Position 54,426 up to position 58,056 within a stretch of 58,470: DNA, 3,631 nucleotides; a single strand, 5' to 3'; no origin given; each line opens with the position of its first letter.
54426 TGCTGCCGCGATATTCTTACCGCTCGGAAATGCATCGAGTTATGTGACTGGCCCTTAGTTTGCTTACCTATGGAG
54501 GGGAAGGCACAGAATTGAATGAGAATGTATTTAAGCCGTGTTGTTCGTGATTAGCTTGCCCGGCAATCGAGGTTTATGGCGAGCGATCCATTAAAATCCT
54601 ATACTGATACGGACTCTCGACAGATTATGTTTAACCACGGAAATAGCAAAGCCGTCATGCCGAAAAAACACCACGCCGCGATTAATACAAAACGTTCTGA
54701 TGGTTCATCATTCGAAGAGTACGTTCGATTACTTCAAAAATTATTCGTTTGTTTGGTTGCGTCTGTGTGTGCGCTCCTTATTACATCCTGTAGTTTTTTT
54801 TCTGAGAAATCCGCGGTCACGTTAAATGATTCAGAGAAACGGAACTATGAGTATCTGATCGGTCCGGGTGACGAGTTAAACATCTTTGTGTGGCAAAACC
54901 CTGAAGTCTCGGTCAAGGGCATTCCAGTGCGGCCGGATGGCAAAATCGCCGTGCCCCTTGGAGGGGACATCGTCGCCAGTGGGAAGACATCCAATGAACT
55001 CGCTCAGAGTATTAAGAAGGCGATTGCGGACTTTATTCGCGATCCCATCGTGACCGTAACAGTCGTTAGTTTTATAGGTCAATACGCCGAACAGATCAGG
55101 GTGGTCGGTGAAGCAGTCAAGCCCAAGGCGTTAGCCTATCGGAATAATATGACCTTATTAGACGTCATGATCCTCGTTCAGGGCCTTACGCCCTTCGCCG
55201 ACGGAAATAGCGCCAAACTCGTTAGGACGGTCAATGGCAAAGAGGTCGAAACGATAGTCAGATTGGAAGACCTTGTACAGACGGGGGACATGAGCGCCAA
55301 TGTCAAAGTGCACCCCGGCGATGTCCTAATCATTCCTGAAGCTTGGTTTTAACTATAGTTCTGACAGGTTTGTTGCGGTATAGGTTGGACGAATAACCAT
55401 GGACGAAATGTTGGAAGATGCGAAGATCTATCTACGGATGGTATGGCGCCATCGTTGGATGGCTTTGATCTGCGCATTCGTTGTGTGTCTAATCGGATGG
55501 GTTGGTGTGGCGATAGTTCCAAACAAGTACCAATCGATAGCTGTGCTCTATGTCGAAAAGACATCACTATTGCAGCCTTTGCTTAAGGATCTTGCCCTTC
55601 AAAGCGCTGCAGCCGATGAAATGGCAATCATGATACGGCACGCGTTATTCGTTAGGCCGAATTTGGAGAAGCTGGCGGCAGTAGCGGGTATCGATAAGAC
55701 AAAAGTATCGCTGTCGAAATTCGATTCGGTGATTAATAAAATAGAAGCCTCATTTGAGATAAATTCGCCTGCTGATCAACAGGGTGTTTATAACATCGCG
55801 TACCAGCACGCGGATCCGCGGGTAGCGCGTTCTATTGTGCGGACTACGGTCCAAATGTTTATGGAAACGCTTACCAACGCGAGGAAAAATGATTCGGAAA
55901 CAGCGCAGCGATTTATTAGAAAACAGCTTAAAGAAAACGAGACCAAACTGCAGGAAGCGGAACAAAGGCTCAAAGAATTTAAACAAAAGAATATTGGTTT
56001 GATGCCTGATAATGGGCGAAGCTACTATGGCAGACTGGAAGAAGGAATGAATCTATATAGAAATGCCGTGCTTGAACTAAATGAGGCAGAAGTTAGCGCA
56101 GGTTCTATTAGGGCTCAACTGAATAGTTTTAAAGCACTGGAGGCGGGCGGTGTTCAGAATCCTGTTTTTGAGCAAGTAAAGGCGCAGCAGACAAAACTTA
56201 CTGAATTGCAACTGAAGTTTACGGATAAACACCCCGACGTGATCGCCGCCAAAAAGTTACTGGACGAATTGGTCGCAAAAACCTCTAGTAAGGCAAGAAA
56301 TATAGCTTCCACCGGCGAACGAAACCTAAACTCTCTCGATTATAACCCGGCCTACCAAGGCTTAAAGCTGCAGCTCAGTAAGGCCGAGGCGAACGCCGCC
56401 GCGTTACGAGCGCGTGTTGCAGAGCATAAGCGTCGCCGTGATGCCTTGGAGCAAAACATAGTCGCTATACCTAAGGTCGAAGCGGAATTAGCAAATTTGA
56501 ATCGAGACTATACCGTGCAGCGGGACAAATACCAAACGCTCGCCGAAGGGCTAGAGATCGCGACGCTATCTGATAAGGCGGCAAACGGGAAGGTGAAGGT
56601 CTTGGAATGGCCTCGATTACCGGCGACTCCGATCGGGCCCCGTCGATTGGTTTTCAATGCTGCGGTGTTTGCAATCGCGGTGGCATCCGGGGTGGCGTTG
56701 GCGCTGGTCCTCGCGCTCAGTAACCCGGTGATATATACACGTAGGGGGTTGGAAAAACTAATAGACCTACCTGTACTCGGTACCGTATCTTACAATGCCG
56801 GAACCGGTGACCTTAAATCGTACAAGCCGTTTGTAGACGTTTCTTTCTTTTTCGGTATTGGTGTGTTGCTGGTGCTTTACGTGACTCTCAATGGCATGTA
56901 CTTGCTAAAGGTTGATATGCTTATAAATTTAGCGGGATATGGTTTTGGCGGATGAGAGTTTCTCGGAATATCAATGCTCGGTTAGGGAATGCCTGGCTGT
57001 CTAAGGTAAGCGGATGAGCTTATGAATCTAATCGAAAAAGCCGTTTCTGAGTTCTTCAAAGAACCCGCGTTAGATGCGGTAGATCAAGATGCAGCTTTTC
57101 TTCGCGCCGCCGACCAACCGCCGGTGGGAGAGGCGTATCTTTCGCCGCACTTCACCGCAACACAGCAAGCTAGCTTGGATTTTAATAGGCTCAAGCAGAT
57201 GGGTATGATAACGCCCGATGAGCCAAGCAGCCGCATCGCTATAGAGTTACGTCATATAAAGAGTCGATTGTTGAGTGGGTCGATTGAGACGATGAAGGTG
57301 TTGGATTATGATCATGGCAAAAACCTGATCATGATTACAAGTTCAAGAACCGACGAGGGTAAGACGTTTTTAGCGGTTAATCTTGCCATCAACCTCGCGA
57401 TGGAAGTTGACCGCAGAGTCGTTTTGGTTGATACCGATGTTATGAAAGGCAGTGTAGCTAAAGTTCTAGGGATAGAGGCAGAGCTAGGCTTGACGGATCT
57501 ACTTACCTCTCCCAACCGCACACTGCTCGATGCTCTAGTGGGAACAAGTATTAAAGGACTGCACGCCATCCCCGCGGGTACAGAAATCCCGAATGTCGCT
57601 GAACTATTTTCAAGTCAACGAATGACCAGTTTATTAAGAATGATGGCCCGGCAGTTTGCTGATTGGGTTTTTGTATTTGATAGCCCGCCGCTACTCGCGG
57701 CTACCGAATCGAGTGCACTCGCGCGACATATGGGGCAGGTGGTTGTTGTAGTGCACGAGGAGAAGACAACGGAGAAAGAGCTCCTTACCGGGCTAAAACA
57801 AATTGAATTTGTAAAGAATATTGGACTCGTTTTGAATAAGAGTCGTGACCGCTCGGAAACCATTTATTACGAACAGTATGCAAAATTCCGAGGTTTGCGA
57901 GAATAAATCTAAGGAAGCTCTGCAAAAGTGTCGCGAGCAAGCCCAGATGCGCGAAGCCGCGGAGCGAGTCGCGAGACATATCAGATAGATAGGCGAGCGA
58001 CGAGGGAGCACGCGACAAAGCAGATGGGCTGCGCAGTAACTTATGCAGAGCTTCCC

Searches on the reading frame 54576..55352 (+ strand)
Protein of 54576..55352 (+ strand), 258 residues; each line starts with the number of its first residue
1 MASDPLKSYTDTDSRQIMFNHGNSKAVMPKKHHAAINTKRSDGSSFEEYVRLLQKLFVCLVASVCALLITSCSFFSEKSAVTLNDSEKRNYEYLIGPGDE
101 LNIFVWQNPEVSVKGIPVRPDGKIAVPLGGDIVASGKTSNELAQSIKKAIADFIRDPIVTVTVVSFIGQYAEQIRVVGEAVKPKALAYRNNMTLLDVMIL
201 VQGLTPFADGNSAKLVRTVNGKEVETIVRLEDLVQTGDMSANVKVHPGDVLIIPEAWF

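Call 35: search_protein_families(library=pfam, proteins=[window:54576-55352:+], max_evalue=0.01)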
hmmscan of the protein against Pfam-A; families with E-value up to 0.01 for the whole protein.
window:54576-55352:+ (258 aa): 3 families
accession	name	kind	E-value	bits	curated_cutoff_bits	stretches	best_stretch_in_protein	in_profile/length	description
PF02563.21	Poly_export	-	2.5e-25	88.9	28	1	89-163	3-76/77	Polysaccharide biosynthesis/export protein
PF22461.2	SLBB_2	-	1.4e-05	25.5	27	1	174-253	3-79/79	SLBB domain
PF10531.15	SLBB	-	0.00012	22.3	27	1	174-222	2-50/55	SLBB domain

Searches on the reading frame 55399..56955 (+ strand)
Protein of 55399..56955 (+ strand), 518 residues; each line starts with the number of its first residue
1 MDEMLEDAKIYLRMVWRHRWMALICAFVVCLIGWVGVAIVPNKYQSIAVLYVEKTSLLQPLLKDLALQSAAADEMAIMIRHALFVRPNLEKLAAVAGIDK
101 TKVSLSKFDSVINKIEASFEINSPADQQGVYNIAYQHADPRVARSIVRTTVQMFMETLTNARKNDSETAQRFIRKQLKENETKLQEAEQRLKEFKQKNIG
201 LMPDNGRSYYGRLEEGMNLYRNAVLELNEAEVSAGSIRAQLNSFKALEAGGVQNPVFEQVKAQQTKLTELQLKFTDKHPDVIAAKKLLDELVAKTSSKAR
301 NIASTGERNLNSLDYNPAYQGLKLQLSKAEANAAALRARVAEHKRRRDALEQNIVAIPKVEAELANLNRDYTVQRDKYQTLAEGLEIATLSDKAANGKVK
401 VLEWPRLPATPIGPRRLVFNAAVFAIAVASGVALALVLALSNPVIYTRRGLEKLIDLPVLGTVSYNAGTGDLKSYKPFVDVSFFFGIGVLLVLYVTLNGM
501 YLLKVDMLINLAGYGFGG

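Call 35: search_protein_families(library=pfam, proteins=[window:55399-56955:+], max_evalue=0.01)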
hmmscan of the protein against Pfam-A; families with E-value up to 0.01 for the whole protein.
window:55399-56955:+ (518 aa): 2 families
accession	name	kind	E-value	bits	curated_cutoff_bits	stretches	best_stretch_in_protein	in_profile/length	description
PF02706.20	Wzz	-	3.5e-05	24.5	25.5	1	12-57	9-54/91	Chain length determinant protein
PF13807.11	GNVR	-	7.3e-05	23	27.7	1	361-437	3-79/82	G-rich domain on putative tyrosine kinase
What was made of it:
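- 54576..57906 (+): Export and chain-length genes: a Wza-like Poly_export protein, an XrtA-type chain-length determinant and a tyrosine autokinase. Pfam (call 35).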

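Call 74: search_protein_families(library=ncbifam, proteins=[window:55399-56955:+], max_evalue=0.00001)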
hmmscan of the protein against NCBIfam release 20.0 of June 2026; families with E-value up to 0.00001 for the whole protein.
window:55399-56955:+ (518 aa): 4 families
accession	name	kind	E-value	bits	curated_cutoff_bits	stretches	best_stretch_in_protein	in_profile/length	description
TIGR03007.1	pepcterm_ChnLen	equivalog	1.2e-113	380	278.85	1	8-499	3-495/498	XrtA system polysaccharide chain length determinant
TIGR03017.1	EpsF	equivalog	1.2e-16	60.4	422.75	1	123-464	126-444/444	chain length determinant protein EpsF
NF008568.0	PRK11519.1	equivalog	1.1e-08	33.8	1068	1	99-198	196-297/720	tyrosine-protein kinase Wzc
NF007350.0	PRK09841.1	equivalog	5.8e-07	28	1248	0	331-453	339-455/726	tyrosine-protein kinase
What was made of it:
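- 54576..57906 (+): TIGR03007 scores 380 bits against a cut-off of 278.85 (call 74).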

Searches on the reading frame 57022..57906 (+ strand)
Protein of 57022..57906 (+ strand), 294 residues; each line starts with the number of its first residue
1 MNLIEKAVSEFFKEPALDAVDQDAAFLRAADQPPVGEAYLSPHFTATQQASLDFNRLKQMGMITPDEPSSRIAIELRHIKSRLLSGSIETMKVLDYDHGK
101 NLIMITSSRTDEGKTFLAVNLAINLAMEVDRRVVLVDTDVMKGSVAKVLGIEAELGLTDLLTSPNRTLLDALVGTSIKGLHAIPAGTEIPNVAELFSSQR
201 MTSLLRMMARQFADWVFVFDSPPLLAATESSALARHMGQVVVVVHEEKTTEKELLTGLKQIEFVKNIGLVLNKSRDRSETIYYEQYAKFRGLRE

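Call 35: search_protein_families(library=pfam, proteins=[window:57022-57906:+], max_evalue=0.01)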
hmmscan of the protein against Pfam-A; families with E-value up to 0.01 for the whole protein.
window:57022-57906:+ (294 aa): 3 families
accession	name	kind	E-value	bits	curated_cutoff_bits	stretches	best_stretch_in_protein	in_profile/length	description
PF01656.29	CbiA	-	2.8e-09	37.5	25.4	1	103-280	1-90/125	CobQ/CobB/MinD/ParA nucleotide binding domain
PF13614.12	AAA_31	-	1.2e-07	32.3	27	1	103-262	4-165/177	AAA domain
PF10609.15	ParA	-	9.1e-07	29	27.1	1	100-234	3-132/246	NUBPL iron-transfer P-loop NTPase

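Call 74: search_protein_families(library=ncbifam, proteins=[window:57022-57906:+], max_evalue=0.00001)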
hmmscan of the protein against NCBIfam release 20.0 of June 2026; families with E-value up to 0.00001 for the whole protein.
window:57022-57906:+ (294 aa): 9 families
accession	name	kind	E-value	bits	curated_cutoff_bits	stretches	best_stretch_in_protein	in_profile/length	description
TIGR03018.1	pepcterm_TyrKin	hypoth_equivalog_domain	2.4e-62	209.9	230.65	1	62-272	1-207/207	XrtA-associated tyrosine autokinase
TIGR01007.1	eps_fam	subfamily_domain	1.7e-26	93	108.05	1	100-286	17-203/204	polysaccharide biosynthesis tyrosine autokinase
NF008568.0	PRK11519.1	equivalog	5.1e-26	91.1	1068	1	99-280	525-704/720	tyrosine-protein kinase Wzc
NF007350.0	PRK09841.1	equivalog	2.2e-21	75.7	1248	1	97-289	528-718/726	tyrosine-protein kinase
TIGR01005.1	eps_transp_fam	subfamily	9.5e-21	73.7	411.7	1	63-275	517-719/754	exopolysaccharide transport protein family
TIGR03029.1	EpsG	equivalog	2.9e-16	59.5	313.8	1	68-256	79-255/274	chain length determinant protein tyrosine kinase EpsG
TIGR01969.1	minD_arch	subfamily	1.7e-08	33.9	201.75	1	102-279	2-175/251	cell division ATPase MinD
TIGR01968.1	minD_bact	equivalog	1.2e-07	31.4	212.9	1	101-274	2-173/261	septum site-determining protein MinD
NF041136.1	MrpORP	equivalog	9.9e-06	25.1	450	0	100-154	5-58/365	iron-sulfur cluster carrier protein MrpORP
